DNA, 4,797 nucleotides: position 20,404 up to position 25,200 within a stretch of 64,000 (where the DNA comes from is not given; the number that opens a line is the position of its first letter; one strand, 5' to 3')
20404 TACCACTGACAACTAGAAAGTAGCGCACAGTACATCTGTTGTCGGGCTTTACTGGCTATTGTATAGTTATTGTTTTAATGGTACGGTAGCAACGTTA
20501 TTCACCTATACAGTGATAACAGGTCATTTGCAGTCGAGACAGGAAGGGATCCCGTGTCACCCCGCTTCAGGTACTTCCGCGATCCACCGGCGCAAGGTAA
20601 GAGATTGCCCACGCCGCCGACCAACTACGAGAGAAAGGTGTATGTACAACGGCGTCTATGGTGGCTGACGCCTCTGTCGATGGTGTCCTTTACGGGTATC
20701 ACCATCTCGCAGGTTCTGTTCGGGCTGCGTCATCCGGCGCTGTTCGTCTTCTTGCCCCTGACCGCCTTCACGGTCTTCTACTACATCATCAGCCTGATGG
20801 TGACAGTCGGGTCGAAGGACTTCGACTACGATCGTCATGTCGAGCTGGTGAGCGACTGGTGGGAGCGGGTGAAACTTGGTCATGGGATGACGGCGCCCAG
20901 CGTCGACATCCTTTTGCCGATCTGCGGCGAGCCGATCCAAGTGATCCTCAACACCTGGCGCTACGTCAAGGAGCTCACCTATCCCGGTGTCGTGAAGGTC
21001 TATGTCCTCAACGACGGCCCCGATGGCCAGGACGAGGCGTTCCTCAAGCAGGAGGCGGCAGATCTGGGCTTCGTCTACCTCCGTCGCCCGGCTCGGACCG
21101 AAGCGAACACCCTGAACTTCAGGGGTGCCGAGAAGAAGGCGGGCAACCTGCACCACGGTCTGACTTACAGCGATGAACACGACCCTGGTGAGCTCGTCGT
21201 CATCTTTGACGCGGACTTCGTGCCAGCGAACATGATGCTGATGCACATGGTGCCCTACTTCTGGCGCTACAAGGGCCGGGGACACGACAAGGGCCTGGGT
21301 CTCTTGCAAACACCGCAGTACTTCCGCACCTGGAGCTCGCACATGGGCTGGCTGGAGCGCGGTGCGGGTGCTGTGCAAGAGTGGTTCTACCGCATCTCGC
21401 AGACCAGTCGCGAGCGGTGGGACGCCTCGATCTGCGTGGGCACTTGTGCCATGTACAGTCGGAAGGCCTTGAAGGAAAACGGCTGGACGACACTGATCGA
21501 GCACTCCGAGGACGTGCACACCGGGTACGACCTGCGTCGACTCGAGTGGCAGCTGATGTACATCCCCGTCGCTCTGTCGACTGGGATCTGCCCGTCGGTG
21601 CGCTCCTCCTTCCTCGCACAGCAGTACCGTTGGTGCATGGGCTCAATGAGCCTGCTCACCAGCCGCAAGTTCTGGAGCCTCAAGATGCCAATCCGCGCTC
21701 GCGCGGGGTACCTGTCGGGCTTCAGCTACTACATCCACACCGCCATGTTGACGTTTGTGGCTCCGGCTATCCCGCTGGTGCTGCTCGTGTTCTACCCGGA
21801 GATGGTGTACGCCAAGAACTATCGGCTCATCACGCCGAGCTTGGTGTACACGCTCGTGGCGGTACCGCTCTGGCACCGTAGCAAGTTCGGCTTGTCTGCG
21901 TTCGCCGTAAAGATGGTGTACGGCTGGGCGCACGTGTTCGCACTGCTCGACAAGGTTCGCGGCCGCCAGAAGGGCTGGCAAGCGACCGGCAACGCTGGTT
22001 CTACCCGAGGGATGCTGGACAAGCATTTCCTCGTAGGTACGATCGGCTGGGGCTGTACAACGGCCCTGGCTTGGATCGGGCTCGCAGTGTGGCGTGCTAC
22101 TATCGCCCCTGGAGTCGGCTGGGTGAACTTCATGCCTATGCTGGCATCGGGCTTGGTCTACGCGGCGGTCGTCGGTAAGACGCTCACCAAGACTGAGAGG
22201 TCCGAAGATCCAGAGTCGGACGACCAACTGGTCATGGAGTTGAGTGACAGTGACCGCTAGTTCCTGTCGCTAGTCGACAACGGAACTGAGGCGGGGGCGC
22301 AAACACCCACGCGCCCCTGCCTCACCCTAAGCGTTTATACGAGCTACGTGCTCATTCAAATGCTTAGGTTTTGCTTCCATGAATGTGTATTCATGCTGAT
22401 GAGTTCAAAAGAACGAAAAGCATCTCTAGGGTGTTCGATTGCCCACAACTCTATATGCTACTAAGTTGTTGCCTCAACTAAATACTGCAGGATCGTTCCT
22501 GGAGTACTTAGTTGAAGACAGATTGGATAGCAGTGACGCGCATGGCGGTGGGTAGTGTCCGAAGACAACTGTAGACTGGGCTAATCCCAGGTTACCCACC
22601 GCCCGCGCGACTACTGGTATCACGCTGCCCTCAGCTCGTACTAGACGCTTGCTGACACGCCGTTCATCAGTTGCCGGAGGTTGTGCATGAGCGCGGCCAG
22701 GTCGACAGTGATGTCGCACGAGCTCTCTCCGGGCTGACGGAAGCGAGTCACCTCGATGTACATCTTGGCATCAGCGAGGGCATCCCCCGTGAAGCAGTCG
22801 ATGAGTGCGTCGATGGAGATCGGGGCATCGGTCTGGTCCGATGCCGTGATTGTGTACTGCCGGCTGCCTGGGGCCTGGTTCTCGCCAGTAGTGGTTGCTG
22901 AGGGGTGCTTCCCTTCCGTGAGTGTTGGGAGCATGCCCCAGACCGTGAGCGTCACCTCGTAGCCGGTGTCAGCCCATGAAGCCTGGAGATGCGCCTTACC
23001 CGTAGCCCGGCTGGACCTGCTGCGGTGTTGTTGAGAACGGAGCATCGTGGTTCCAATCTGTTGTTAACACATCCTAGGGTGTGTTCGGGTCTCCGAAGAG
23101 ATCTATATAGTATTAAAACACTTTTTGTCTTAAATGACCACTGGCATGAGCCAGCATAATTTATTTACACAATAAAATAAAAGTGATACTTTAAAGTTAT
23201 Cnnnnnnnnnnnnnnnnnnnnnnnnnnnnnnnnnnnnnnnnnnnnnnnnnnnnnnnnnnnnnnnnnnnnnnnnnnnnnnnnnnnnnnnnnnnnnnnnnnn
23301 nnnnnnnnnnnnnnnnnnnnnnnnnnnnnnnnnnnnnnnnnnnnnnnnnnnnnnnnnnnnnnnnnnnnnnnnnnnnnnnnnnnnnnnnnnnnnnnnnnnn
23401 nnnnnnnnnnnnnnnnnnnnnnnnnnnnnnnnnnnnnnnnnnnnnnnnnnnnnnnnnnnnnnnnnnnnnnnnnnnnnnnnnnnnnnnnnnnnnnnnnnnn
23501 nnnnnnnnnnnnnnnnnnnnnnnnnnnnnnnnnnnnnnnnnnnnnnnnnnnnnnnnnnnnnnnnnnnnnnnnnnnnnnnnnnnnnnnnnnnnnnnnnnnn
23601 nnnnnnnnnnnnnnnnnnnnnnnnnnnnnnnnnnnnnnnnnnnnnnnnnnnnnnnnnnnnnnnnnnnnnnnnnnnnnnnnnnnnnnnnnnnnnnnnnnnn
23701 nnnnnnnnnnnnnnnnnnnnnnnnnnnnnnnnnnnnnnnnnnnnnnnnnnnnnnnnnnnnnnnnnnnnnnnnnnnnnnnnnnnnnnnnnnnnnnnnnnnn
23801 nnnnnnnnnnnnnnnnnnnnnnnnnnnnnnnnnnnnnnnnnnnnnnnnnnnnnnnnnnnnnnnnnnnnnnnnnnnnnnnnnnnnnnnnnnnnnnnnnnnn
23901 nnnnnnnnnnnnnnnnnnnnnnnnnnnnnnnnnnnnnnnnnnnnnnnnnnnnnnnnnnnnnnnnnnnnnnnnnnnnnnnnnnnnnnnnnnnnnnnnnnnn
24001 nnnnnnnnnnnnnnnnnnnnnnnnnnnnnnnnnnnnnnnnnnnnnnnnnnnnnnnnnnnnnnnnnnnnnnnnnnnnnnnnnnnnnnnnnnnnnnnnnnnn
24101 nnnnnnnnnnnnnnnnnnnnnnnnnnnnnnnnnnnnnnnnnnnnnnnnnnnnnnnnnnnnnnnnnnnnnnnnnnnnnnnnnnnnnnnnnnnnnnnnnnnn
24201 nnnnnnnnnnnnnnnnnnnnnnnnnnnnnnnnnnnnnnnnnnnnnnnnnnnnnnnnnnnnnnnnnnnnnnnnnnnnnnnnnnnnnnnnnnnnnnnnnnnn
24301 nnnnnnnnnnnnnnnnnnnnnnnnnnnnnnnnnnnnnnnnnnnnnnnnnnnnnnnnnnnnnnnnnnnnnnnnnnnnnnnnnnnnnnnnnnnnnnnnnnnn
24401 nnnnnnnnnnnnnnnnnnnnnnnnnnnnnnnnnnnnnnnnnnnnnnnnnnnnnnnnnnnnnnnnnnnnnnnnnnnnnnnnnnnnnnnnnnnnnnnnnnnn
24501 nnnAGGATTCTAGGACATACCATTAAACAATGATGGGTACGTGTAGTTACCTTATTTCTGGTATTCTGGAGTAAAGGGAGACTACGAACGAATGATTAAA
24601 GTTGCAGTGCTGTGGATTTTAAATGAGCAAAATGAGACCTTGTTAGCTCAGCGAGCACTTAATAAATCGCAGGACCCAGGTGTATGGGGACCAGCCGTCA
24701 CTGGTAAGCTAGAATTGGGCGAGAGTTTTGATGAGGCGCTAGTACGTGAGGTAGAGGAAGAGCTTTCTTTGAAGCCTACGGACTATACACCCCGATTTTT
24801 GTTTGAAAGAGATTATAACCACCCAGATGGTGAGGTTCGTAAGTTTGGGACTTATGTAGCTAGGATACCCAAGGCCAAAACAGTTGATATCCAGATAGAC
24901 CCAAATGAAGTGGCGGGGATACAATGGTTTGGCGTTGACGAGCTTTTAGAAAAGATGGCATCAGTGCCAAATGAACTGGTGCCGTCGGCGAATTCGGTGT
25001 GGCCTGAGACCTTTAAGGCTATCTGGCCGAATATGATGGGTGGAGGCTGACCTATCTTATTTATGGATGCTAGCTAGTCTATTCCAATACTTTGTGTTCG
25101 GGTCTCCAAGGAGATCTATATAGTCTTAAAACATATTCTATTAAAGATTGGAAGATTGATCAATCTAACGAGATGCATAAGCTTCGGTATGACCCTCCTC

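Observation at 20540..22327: Island B: a high-GC BcsA-like processive glycosyltransferase dropped behind a tailspike-like gene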

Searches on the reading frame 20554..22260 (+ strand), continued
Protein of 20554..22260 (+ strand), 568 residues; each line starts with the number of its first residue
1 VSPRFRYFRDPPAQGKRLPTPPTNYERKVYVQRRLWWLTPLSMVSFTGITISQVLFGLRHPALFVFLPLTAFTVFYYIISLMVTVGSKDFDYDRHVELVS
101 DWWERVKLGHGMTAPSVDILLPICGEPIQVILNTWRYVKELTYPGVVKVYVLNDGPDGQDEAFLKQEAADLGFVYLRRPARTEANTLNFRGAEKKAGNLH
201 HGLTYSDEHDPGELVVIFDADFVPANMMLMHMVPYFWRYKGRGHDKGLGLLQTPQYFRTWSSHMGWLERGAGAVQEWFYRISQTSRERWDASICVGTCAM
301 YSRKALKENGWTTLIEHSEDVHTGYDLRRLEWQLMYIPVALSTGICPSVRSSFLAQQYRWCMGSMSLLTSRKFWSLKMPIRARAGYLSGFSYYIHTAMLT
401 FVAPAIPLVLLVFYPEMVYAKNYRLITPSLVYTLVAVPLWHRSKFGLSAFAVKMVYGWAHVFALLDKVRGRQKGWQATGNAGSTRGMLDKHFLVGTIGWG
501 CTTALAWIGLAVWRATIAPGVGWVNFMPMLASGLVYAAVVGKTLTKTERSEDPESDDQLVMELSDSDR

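Call 88: find_homologous_proteins(query=L008:16009-17448:+, max_evalue=1e-30)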
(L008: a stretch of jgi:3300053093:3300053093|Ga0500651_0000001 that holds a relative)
Query L008:16009-17448:+ (479 aa): 8000 proteins with E <= 1e-30 among 8000 candidates; the best 120 are listed.
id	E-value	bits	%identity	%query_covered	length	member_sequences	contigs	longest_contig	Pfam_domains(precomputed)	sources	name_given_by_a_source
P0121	0.0e+0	1095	100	100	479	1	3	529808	PF19269.5,PF00749.28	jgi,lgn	jgi:glutamyl-tRNA synthetase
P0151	1.8e-273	925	82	100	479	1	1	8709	PF19269.5,PF00749.28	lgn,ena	-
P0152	3.7e-273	924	82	100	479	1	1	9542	PF19269.5,PF00749.28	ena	-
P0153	5.5e-272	921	81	100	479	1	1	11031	PF19269.5,PF00749.28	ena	-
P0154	7.2e-272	920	82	100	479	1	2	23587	PF19269.5,PF00749.28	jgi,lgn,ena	-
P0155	4.6e-271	917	81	100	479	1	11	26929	PF19269.5,PF00749.28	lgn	-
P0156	4.9e-269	911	81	100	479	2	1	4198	PF19269.5,PF00749.28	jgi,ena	-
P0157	3.8e-268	908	80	100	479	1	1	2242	PF19269.5,PF00749.28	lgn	-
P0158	3.5e-265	898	80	99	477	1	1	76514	PF19269.5,PF00749.28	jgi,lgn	jgi:glutamyl-tRNA synthetase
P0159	2.3e-264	895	81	100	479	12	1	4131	PF19269.5,PF00749.28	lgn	-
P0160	9.9e-264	893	80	100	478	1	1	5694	PF19269.5,PF00749.28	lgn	-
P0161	4.2e-263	891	80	99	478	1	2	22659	PF19269.5,PF00749.28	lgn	-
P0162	5.8e-261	884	80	99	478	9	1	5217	PF19269.5,PF00749.28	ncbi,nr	ncbi:MAG TPA: glutamate--tRNA ligase [Candidatus Saccharimonadales bacterium]|nr:glutamate--tRNA lig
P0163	1.1e-260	883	79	100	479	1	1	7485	PF19269.5,PF00749.28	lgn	-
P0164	6.7e-260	881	79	99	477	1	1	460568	PF19269.5,PF00749.28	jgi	jgi:glutamyl-tRNA synthetase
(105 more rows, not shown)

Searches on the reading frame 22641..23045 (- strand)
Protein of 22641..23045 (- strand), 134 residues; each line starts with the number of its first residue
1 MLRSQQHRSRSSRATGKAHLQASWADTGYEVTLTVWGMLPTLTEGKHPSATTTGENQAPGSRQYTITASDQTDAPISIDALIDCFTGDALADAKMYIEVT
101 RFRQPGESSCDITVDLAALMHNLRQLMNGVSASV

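Call 7: search_protein_families(library=pfam, proteins=[window:22641-23045:-], max_evalue=0.01)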
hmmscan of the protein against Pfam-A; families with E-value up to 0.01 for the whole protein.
window:22641-23045:- (134 aa): 0 families

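Call 70: search_protein_families(library=ncbifam, proteins=[window:22641-23045:-], max_evalue=0.001)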
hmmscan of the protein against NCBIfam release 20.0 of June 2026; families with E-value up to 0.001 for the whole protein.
window:22641-23045:- (134 aa): 0 families

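Call 79: search_protein_families(library=phrogs, proteins=[window:22641-23045:-], max_evalue=0.001)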
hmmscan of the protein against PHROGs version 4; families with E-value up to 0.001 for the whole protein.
window:22641-23045:- (134 aa): 0 families

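Call 100: find_homologous_proteins(query=window:22641-23045:-, max_evalue=0.01)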
Query window:22641-23045:- (134 aa): 1 proteins with E <= 0.01 among 9 candidates.
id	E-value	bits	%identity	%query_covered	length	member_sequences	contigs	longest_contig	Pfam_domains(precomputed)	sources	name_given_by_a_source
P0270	8.3e-83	292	100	100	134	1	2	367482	-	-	-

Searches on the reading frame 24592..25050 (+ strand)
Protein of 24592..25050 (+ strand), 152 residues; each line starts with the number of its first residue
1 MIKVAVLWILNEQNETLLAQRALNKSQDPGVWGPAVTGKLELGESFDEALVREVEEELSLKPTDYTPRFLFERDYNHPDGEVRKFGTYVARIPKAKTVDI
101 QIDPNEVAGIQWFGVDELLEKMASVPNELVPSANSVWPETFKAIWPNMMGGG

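Call 7: search_protein_families(library=pfam, proteins=[window:24592-25050:+], max_evalue=0.01)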
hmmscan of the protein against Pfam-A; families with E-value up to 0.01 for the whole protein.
window:24592-25050:+ (152 aa): 2 families
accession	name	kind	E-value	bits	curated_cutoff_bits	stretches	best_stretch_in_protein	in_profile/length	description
PF00293.34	NUDIX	-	1.9e-20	73.6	21.1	1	4-130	6-131/134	NUDIX domain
PF14815.12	NUDIX_4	-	0.0066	16.7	35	1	5-118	1-98/113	NUDIX domain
